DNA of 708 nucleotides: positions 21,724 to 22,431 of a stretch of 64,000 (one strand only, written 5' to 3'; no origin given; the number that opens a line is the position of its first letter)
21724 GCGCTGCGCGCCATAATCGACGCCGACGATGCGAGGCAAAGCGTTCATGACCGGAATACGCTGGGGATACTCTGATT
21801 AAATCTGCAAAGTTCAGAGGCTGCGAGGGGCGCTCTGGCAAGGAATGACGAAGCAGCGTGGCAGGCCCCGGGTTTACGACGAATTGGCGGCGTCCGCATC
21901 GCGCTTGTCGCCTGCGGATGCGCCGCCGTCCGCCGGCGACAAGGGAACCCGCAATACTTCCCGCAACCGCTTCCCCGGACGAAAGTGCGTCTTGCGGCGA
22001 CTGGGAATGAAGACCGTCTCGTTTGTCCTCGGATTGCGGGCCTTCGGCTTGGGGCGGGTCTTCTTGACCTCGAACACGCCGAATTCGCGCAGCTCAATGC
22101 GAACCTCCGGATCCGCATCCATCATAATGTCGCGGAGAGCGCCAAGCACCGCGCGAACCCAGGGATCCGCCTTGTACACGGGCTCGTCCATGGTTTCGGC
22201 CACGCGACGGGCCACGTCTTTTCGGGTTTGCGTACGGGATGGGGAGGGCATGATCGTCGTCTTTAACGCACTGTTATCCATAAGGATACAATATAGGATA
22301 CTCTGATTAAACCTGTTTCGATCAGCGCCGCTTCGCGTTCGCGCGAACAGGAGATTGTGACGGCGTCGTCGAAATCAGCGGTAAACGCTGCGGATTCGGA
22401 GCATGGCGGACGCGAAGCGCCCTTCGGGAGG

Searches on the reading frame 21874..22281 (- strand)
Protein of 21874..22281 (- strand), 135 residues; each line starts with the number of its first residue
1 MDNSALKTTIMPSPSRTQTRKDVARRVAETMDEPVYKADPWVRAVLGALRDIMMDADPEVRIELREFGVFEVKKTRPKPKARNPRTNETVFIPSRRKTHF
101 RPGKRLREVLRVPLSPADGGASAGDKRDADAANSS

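Call 82: search_protein_families(library=pfam, proteins=[window:21874-22281:-], max_evalue=0.001)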
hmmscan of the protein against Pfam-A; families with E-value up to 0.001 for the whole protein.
window:21874-22281:- (135 aa): 1 family
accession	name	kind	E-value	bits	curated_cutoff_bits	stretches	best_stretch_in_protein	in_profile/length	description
PF00216.26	Bac_DNA_binding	-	5.6e-16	59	22.4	1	19-110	2-89/90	Bacterial DNA-binding protein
